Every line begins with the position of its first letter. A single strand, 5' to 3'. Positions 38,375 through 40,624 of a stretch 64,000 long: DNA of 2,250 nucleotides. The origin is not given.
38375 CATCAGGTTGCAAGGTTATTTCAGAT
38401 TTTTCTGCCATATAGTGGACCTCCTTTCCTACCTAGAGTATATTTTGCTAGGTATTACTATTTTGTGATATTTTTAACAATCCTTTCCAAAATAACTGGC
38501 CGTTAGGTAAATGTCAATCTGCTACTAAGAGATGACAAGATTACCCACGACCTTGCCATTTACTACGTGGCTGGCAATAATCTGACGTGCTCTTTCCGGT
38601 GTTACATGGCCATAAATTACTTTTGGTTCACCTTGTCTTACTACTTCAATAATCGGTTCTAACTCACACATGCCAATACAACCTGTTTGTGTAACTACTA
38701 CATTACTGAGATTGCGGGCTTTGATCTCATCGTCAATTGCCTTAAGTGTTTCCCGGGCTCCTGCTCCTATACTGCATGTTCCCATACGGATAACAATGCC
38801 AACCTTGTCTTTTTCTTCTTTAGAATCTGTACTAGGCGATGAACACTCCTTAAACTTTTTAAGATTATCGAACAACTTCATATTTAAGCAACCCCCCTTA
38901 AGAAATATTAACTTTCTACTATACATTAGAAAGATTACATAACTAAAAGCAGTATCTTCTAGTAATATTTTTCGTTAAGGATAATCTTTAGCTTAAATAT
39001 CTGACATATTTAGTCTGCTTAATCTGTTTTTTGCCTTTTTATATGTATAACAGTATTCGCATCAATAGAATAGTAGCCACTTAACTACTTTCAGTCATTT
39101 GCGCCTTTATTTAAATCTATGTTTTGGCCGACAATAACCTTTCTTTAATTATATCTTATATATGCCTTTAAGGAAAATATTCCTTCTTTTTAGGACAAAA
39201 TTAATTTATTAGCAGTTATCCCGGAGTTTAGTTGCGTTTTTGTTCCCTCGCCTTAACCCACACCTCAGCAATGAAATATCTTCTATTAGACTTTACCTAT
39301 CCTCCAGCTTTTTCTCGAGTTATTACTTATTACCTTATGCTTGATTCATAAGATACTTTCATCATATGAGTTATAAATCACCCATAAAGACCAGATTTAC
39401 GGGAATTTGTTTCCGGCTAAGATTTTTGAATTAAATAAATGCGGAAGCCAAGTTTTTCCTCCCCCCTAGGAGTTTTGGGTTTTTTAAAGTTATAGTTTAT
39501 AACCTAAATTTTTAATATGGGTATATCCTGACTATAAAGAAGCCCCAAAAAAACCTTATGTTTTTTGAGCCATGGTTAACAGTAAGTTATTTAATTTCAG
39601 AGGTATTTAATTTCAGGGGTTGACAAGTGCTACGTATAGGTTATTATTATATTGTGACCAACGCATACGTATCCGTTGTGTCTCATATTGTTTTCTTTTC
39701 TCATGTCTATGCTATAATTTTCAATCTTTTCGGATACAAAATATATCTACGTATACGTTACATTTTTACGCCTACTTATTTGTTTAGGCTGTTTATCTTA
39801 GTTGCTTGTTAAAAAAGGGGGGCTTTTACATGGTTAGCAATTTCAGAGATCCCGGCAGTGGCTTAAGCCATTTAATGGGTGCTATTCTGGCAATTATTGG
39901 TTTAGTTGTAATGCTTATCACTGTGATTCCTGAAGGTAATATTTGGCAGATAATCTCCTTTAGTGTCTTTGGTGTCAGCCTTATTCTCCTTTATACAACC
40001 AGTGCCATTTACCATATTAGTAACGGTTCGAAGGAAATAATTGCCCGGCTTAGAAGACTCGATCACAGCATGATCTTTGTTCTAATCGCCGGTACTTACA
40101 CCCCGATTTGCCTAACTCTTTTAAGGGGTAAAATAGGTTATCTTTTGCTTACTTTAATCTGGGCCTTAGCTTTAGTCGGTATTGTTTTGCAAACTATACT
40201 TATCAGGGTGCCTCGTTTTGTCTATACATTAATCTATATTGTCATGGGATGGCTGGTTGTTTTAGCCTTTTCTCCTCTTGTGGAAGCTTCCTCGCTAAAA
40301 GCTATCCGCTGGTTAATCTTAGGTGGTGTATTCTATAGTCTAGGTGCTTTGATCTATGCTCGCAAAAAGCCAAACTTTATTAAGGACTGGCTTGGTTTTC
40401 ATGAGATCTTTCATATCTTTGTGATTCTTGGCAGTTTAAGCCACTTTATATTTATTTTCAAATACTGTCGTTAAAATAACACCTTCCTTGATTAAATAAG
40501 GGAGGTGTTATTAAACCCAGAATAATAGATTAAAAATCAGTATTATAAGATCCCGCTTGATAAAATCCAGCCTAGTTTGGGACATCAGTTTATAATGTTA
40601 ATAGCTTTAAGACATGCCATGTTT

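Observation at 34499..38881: Four-subunit [FeFe]-hydrogenase with a non-bifurcating beta subunit of hybrid architecture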

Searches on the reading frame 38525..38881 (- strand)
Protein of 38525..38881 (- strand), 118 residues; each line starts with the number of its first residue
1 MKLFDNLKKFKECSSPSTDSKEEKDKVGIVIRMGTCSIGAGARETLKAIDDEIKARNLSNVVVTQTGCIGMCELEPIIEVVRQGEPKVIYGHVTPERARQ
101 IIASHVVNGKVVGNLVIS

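Call 3: search_protein_families(library=pfam, proteins=[window:38525-38881:-], max_evalue=0.01)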
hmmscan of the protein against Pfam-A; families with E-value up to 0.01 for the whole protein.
window:38525-38881:- (118 aa): 1 family
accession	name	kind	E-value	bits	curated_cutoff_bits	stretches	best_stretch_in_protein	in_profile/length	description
PF01257.25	2Fe-2S_thioredx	-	6.2e-05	23.3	24.8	1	23-103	62-142/145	Thioredoxin-like [2Fe-2S] ferredoxin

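Call 4: search_protein_families(library=ncbifam, proteins=[window:38525-38881:-], max_evalue=0.001)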
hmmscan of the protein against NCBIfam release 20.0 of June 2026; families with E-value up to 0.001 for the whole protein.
window:38525-38881:- (118 aa): 2 families
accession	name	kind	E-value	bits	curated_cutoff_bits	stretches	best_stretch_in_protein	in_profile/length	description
NF041612.1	fdxn_Clost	equivalog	2.3e-12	47.4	150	1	42-117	29-102/102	2Fe-2S ferredoxin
NF041613.1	fdxn_Azotob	equivalog_domain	3.2e-09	37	195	1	34-113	22-98/107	2Fe-2S ferredoxin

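Call 42: search_solved_structures(query=window:38525-38881:-, max_evalue=1, show_alignments=5)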
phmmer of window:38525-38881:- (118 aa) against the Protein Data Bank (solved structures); distinct sequences matched with E-value up to 1: 19.
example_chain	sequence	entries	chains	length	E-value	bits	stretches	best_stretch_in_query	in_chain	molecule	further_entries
9n5u_B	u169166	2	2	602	5.5e-20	74.9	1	28-117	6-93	NfnB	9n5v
9bov_B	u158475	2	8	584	1.2e-15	60.9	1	30-117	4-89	NADH dehydrogenase (Quinone)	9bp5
8oh5_B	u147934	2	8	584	8.2e-12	48.6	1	31-117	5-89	NAD-reducing hydrogenase subunit HoxF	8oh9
7t2r_B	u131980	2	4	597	2e-10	44.1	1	29-116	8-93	NiFe hydrogenase subunit B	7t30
1f37_A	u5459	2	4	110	1e-07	35.3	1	34-118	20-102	FERREDOXIN [2FE-2S] | [2Fe-2S] ferredoxin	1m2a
1m2d_A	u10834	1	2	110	2.7e-06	30.8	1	34-118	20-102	[2Fe-2S] ferredoxin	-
1m2b_A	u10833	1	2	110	2.7e-06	30.8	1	34-118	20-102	[2Fe-2S] ferredoxin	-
7p5h_B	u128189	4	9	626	8.5e-06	29.2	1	3-115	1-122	Fe-hydrogenase, subunit beta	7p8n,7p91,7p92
9mqx_B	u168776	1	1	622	9.6e-06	29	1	31-116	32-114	NADH:ubiquinone oxidoreductase, NADH-binding (51 kD) subunit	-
7p5h_C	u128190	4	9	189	2.7e-05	27.5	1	22-103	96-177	Fe-hydrogenase, subunit gamma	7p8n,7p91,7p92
7q4v_B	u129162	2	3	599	4.7e-05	26.8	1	29-116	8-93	Iron hydrogenase HydB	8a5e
2auv_A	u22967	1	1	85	0.001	22.5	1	24-104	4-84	potential NAD-reducing hydrogenase subunit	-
5abr_A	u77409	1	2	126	0.0025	21.3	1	34-111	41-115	FERREDOXIN, 2FE-2S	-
9n5u_C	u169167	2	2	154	0.0052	20.2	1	40-104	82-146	NfnC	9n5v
9bov_C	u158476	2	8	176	0.007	19.8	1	33-103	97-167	NADH dehydrogenase (Ubiquinone), 24 kDa subunit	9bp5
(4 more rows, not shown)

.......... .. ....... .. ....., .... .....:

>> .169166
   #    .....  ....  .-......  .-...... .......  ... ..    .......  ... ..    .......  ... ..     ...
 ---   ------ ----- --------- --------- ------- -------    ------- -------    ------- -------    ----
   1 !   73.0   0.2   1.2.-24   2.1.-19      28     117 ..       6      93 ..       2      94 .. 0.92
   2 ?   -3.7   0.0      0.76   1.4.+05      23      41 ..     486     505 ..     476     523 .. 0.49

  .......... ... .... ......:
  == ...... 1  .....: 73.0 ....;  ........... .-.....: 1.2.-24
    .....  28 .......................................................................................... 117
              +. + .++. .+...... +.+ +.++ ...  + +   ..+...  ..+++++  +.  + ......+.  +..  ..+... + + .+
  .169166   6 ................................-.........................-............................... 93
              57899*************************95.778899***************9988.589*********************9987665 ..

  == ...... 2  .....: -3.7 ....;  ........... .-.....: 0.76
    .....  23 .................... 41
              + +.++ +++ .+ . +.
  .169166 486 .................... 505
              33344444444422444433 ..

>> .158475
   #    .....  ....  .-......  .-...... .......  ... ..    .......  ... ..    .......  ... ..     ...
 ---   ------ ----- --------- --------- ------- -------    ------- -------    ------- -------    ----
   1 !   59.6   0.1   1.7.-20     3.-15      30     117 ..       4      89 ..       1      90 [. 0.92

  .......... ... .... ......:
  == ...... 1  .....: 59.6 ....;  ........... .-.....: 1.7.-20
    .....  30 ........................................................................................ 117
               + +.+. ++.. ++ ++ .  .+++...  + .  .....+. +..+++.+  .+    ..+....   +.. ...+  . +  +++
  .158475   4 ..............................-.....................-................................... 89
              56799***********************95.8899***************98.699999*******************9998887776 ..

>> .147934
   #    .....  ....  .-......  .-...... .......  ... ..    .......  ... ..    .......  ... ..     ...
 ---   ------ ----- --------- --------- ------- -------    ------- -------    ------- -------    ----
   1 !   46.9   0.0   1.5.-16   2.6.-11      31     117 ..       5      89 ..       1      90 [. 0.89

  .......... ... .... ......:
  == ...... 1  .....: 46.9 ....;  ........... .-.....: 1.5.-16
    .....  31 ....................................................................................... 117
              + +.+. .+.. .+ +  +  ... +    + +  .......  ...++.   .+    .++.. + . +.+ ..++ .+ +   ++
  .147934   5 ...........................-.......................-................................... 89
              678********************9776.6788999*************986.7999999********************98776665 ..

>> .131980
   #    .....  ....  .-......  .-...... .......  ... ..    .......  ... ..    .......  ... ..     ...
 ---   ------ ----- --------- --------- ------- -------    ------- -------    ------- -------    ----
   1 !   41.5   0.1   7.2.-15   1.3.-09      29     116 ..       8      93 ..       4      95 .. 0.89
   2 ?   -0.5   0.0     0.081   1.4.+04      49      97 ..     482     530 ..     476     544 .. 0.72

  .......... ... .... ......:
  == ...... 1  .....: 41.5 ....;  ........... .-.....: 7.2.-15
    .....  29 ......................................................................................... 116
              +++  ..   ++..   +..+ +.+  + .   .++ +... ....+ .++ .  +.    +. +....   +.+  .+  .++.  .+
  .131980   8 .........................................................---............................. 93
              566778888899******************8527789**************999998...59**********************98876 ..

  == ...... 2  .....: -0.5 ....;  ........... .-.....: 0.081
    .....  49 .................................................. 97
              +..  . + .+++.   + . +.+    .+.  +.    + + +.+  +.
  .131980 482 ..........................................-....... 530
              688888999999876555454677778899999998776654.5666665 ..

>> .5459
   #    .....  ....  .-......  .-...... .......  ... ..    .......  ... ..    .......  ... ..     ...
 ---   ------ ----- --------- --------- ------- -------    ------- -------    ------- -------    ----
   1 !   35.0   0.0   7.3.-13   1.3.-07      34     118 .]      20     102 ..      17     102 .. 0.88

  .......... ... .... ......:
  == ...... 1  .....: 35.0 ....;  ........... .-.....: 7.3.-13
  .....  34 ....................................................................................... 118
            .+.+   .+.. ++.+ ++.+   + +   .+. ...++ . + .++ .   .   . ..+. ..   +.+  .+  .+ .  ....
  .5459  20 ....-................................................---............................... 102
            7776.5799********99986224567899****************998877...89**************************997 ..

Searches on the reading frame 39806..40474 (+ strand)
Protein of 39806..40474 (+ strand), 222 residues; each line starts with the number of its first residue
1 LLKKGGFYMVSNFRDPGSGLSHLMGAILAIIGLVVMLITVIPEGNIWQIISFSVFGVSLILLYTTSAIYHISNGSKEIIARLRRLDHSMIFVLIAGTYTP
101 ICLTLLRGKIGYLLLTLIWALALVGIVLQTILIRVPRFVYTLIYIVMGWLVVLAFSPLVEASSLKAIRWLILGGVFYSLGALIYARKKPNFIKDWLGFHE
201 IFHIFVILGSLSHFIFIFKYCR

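Call 67: search_protein_families(library=pfam, proteins=[window:39806-40474:+], max_evalue=0.00001)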
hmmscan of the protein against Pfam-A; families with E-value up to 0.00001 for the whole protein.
window:39806-40474:+ (222 aa): 1 family
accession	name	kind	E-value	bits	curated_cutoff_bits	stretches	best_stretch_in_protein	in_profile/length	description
PF03006.26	HlyIII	-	7.3e-50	170.1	26.2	1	14-214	5-224/224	Haemolysin-III related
